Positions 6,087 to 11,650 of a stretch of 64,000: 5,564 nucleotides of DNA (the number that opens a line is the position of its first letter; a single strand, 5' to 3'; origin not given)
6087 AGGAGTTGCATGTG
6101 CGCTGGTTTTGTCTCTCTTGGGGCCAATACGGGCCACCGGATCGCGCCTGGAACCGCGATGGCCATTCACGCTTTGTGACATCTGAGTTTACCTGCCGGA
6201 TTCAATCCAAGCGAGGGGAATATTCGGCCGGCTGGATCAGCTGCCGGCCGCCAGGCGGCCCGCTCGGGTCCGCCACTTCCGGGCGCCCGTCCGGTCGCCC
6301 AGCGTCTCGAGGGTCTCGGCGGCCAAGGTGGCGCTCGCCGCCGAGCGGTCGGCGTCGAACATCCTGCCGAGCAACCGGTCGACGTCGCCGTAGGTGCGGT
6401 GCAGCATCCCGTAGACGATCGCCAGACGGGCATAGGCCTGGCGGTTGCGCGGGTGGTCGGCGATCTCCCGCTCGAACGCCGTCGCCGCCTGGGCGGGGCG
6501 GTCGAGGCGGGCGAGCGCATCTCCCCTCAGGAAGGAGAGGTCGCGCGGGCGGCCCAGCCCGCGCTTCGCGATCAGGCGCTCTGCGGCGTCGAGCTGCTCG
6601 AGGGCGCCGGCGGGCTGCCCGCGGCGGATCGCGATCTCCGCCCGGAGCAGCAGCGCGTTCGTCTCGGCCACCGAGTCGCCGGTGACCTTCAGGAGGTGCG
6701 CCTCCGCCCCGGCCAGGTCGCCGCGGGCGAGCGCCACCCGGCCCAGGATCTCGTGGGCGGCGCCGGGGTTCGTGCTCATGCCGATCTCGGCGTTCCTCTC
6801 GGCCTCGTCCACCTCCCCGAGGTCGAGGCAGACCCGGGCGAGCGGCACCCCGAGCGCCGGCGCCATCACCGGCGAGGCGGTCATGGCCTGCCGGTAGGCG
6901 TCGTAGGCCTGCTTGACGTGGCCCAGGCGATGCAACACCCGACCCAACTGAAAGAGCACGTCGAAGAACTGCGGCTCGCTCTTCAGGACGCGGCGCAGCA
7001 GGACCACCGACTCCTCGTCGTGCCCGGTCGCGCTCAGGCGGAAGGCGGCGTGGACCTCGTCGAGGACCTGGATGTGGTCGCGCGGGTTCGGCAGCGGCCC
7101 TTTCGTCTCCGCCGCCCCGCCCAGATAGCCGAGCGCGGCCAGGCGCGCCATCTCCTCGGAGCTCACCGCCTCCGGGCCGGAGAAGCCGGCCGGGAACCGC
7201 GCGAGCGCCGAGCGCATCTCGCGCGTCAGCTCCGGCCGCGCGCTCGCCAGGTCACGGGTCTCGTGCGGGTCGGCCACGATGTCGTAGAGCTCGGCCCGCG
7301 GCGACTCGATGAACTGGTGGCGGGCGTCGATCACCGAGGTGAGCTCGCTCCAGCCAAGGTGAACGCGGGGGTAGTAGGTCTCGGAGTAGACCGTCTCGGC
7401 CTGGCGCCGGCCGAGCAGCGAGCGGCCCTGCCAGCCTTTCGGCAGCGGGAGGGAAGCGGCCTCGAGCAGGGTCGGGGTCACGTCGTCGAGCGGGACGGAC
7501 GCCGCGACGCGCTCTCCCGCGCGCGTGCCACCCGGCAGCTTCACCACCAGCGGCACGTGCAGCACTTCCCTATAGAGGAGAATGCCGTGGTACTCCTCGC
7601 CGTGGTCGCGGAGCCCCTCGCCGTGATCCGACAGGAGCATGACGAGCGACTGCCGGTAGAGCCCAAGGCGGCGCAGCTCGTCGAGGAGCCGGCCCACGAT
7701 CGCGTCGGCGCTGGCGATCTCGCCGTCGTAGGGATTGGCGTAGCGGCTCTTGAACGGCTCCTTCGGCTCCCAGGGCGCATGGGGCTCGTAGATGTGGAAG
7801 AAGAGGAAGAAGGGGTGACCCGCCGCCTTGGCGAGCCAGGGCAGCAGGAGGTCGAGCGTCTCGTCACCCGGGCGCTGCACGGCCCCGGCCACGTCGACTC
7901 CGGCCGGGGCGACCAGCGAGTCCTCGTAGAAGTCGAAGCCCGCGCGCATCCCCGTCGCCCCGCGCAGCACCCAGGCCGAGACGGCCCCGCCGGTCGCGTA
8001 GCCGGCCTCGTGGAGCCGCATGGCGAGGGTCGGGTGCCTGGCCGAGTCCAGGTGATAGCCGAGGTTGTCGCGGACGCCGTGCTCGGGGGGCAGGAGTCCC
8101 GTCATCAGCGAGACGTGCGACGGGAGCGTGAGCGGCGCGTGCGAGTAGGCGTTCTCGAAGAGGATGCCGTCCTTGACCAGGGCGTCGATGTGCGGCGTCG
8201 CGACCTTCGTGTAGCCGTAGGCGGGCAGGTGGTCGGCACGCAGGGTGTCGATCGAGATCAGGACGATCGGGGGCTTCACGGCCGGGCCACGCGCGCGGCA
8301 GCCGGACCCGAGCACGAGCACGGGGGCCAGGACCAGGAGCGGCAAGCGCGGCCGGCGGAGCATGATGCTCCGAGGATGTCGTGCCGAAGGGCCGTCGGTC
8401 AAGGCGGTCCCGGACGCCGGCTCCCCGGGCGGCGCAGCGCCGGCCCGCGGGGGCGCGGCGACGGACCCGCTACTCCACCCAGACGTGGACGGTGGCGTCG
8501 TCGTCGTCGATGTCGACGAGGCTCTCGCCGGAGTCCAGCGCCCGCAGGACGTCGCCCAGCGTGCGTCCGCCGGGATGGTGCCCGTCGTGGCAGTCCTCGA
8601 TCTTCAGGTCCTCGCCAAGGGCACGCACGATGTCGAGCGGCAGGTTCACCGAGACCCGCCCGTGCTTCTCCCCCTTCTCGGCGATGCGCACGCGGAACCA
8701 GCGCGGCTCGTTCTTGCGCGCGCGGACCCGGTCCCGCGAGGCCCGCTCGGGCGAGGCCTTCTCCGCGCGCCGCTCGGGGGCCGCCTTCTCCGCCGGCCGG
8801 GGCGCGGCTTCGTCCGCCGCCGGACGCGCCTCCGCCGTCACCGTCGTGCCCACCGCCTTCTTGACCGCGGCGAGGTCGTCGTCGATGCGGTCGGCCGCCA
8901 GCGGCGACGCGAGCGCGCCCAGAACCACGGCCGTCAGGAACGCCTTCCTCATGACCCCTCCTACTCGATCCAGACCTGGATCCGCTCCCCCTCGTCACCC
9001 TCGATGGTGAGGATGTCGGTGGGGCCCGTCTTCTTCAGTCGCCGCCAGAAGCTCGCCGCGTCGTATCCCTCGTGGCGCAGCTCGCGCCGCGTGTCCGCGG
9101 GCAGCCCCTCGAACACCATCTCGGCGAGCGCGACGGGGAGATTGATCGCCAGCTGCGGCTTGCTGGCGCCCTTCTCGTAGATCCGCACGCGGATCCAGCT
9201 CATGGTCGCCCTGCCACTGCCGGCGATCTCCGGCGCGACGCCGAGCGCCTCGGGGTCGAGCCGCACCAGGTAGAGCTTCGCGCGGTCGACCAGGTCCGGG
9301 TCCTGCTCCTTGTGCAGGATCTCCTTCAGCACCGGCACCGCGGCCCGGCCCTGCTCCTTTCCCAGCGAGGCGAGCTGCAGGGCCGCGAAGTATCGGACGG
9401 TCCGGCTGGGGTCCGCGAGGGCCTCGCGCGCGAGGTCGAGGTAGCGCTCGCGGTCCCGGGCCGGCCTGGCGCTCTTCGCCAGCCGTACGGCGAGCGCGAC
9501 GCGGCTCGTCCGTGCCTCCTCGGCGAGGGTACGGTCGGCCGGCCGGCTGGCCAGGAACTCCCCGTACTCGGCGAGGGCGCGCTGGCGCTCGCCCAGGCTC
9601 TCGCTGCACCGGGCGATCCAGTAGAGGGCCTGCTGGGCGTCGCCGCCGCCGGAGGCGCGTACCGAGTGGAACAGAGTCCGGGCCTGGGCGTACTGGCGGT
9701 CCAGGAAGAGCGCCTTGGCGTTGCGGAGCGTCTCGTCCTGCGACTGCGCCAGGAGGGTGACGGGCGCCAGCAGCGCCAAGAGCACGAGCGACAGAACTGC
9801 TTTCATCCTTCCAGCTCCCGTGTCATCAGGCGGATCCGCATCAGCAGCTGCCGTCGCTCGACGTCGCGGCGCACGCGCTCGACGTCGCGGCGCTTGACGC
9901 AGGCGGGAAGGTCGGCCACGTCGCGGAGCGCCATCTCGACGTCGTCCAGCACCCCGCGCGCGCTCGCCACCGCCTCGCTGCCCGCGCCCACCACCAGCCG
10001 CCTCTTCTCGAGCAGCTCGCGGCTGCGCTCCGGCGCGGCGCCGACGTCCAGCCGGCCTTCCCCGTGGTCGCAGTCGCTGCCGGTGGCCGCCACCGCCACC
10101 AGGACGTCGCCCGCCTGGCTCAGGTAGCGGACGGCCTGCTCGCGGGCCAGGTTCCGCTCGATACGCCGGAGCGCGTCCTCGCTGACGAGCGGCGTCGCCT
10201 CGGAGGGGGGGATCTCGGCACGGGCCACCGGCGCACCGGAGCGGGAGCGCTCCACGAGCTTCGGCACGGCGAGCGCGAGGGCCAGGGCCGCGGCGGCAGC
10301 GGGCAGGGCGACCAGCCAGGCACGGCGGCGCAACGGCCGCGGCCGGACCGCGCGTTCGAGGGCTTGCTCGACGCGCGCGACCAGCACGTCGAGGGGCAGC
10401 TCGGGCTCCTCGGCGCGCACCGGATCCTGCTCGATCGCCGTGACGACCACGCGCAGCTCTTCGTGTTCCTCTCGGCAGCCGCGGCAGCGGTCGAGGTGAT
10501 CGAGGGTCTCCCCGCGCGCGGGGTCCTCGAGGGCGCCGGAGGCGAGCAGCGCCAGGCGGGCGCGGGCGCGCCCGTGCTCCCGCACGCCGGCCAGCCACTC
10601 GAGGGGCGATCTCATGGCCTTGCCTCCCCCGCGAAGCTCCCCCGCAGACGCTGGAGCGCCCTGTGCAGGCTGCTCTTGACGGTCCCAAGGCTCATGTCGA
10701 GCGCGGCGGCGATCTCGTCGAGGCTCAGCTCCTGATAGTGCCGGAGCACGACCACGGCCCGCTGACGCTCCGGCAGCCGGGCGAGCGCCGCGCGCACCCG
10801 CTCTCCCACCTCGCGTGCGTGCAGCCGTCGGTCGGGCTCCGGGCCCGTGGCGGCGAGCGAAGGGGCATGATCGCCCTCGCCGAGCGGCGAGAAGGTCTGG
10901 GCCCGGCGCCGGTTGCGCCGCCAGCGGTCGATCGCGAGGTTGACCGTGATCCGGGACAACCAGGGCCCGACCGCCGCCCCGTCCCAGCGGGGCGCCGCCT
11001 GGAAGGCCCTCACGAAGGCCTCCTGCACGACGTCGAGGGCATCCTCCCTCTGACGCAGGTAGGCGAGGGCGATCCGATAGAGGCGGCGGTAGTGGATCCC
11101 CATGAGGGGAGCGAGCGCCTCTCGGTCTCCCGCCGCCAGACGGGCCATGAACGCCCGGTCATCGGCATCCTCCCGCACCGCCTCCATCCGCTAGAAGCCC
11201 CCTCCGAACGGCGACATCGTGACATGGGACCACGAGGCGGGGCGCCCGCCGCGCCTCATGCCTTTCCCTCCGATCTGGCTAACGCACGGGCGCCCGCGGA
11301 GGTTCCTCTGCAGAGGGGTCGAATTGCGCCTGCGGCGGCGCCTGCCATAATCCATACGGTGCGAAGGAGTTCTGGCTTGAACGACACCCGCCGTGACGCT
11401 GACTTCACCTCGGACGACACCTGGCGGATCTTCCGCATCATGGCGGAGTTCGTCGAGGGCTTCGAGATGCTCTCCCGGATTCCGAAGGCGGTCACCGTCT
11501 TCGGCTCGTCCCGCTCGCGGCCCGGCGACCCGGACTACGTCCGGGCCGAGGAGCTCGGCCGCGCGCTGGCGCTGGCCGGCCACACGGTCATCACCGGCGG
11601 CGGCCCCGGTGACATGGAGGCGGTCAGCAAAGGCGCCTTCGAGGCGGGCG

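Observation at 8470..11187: ECF sigma / zf-HC2 anti-sigma operon feeding two secreted proteins that share an unrecognised about 75-aa C-terminal domain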

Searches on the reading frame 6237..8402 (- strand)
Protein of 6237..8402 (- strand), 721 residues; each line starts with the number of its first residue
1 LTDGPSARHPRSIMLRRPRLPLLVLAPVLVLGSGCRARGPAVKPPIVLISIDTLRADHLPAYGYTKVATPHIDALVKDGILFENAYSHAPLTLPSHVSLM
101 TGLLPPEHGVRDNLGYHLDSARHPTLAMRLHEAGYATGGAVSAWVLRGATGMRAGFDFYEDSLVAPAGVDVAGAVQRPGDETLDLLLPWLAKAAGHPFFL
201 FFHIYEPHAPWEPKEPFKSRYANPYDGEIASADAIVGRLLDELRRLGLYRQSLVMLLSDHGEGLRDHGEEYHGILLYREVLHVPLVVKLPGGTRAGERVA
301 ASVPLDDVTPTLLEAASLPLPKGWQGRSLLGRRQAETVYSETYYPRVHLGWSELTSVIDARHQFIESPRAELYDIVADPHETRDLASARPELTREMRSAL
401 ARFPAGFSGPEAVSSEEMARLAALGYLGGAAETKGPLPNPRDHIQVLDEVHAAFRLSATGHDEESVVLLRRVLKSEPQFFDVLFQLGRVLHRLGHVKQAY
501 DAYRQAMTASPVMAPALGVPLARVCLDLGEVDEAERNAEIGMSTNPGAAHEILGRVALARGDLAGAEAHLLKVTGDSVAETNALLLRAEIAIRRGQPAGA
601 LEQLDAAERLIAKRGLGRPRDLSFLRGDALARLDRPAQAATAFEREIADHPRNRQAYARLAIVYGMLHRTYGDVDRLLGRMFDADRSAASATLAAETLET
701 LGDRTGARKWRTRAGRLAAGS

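Call 4: search_protein_families(library=pfam, proteins=[window:6237-8402:-], max_evalue=1)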
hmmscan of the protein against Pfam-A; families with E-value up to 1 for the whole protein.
window:6237-8402:- (721 aa): 24 families
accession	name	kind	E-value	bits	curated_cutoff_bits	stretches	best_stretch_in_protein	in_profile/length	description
PF00884.28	Sulfatase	-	4.2e-44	151.5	25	1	46-316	3-299/301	Sulfatase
PF01663.27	Phosphodiest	-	2.4e-18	67.3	23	1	47-261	2-220/342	Type I phosphodiesterase / nucleotide pyrophosphatase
PF07719.23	TPR_2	-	3.6e-13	49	27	1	481-510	2-31/34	Tetratricopeptide repeat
PF13432.12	TPR_16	-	1.4e-10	41.8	32.7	4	522-572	4-56/65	Tetratricopeptide repeat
PF13428.12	TPR_14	-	1.7e-09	37.9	23.5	1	622-662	3-43/44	Tetratricopeptide repeat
PF16347.10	SGSH_C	-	2.5e-09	37.9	29.3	1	275-396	10-144/154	N-sulphoglucosamine sulphohydrolase, C-terminal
PF14559.12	TPR_19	-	3.4e-08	34.1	25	2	495-536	6-46/68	Tetratricopeptide repeat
PF07721.20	TPR_4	-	3.2e-07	30.8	27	3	548-570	2-24/26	Tetratricopeptide repeat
PF13431.12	TPR_17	-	6.3e-07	29.6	24.4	1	468-499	1-32/34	Tetratricopeptide repeat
PF12895.13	ANAPC3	-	1.1e-05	26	27.2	1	466-536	9-77/82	Anaphase-promoting complex, cyclosome, subunit 3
PF13181.12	TPR_8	-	1.1e-05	25.6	25.7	1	481-511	2-32/34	Tetratricopeptide repeat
PF13174.12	TPR_6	-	4.4e-05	24.3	26.3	0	481-507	1-27/33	Tetratricopeptide repeat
PF09976.15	TPR_21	-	0.00026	21.2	25.5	1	553-653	82-179/193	Tetratricopeptide repeat-like domain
PF13176.12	TPR_7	-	0.00083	19.7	27.9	1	483-508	2-27/36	Tetratricopeptide repeat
PF13424.12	TPR_12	-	0.0012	19.4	30.1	0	482-509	47-74/77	Tetratricopeptide repeat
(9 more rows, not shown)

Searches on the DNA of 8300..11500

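Call 59: search_rna_families(source=window, start=8300, end=11500, threshold=evalue, max_evalue=1)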
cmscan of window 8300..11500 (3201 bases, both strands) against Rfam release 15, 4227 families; matches with E-value up to 1: 0.
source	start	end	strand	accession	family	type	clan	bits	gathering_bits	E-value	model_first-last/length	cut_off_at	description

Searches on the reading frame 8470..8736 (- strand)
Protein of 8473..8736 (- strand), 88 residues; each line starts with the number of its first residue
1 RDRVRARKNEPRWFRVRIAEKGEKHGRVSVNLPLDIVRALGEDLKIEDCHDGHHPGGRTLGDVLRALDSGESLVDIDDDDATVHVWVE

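Call 10: find_homologous_proteins(query=window:8473-8736:-, max_evalue=0.01)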
Query seq(88 aa) (88 aa): 22 proteins with E <= 0.01 among 22 candidates.
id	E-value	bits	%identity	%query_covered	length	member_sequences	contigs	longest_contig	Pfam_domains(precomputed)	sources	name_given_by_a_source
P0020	3.7e-35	138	75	99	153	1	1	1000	-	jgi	jgi:hypothetical protein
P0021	8.4e-34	133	73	95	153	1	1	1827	-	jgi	jgi:hypothetical protein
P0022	9.4e-33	130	77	98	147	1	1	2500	-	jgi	jgi:negative regulator of sigma E activity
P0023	2.3e-29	119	71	90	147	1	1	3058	-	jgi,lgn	jgi:hypothetical protein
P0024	6.7e-29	118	71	95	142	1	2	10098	-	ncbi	-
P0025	7.1e-29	118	71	98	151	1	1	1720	-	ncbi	-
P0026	1.2e-28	117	70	99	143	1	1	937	-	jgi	jgi:hypothetical protein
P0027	1.2e-28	117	71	91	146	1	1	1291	-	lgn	-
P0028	5.4e-28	115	69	98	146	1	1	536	-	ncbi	-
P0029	5.5e-28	115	68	93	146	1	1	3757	-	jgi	jgi:hypothetical protein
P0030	3.1e-26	109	62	95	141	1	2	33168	-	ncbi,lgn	-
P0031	4.1e-26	109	68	98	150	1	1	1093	-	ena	-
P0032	9.3e-26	108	77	83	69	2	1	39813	-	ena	-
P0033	2.8e-23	100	66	93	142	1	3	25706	-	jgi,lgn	jgi:hypothetical protein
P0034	3.2e-23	99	62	93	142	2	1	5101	-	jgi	jgi:hypothetical protein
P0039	2.5e-16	77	56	93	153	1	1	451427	-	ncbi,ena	-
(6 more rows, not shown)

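Call 19: find_encoding_contigs(protein=P0039, flank=8000, max_places=3)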
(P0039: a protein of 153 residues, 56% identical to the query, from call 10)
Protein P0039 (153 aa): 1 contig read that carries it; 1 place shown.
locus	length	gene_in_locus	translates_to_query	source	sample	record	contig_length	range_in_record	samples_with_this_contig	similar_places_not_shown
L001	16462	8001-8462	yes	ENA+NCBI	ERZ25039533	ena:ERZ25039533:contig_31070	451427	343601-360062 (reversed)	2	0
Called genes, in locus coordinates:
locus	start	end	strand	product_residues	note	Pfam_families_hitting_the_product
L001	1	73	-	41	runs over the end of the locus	PF02954:HTH_8 (weak)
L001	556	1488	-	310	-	PF01590:GAF, PF13185:GAF_2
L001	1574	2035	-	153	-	PF13472:Lipase_GDSL_2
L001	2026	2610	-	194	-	-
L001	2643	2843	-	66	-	-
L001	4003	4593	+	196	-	PF14371:DUF4412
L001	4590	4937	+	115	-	PF04020:Phage_holin_4_2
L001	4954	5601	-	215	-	PF18306:LDcluster4, PF03641:Lysine_decarbox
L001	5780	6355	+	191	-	PF07638:Sigma70_ECF, PF04542:Sigma70_r2, PF08281:Sigma70_r4_2, PF04545:Sigma70_r4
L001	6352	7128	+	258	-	-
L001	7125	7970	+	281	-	-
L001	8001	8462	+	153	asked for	-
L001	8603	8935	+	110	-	-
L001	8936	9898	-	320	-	PF01522:Polysacc_deac_1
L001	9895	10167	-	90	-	PF04237:YjbR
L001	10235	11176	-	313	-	PF00092:VWA, PF13519:VWA_2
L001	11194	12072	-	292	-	PF13519:VWA_2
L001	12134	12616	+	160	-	PF00994:MoCF_biosynth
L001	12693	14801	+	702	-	PF00662:Proton_antipo_N, PF00361:Proton_antipo_M, PF01010:Proton_antipo_C (weak)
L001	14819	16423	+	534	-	PF01059:Oxidored_q5_N (weak), PF00361:Proton_antipo_M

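Call 48: find_homologous_proteins(query=A2, max_evalue=0.001)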
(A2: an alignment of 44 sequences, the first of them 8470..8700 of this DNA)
Query A2 (44 sequences) (76 aa, profile of the alignment): 196 proteins with E <= 0.001 among 1734 candidates; the best 120 are listed.
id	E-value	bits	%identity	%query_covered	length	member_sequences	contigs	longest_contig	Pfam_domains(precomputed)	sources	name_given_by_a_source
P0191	2.7e-26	109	64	100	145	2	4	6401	-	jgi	jgi:hypothetical protein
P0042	9.1e-26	108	56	99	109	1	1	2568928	-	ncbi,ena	-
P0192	1.1e-25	107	62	100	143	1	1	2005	-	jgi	jgi:hypothetical protein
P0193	2.2e-25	106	58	100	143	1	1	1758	-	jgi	jgi:hypothetical protein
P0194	2.3e-25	106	55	100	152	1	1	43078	-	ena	-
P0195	2.5e-25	106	64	100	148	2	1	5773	-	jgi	-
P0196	3.0e-25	106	64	100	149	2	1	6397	-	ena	-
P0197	5.0e-25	105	67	100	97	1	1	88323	-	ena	-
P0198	5.3e-25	105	62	100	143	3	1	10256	-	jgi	jgi:hypothetical protein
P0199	6.7e-25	105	67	100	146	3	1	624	-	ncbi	-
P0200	7.8e-25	105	63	100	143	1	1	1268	-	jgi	jgi:hypothetical protein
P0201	8.9e-25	104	59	100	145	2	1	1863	-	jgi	jgi:hypothetical protein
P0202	9.7e-25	104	65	100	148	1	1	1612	-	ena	-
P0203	1.0e-24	104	64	100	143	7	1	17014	-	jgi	jgi:hypothetical protein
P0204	1.1e-24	104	59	100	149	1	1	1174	-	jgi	jgi:hypothetical protein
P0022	3.6e-22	96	79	100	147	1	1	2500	-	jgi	jgi:negative regulator of sigma E activity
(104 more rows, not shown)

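Call 80: search_protein_families(library=pfam, proteins=[L001:6352-7128:+], max_evalue=1)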
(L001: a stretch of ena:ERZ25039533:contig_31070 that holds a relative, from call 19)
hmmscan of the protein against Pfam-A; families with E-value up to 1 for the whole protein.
L001:6352-7128:+ (258 aa): 1 family
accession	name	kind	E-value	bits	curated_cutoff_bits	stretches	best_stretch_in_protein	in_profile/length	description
PF13490.11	zf-HC2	-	0.0021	18.6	22.2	1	13-39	9-35/35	Putative zinc-finger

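Call 87: search_protein_families(library=pfam, alignment_id=A2, max_evalue=10)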
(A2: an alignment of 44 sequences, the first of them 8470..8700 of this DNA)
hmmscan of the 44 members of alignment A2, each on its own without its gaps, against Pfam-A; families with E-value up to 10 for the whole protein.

A. member 1, window:8470-8700:- (76 aa): 0 families

B. families by the number of members that match (of 44 scanned): 12 families
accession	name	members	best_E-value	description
PF17375.8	DUF5397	2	0.058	Family of unknown function (DUF5397)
PF10784.15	Plasmid_stab_B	1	0.045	Plasmid stability protein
PF04456.17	DUF503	1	0.045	Protein of unknown function (DUF503)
PF00676.26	E1_dh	1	0.063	Dehydrogenase E1 component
PF06794.17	UPF0270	1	0.078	Uncharacterised protein family (UPF0270)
PF18614.7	RNase_II_C_S1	1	0.097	RNase II-type exonuclease C-terminal S1 domain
PF06169.17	DUF982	1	0.1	Protein of unknown function (DUF982)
PF11769.13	DUF3313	1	0.15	Protein of unknown function (DUF3313)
PF10006.14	DUF2249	1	0.17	Uncharacterized conserved protein (DUF2249)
PF22817.2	ApeP-like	1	0.2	ApeP dehydratase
PF11248.13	DUF3046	1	0.21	Protein of unknown function (DUF3046)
PF15221.11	LEP503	1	0.26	Lens epithelial cell protein LEP503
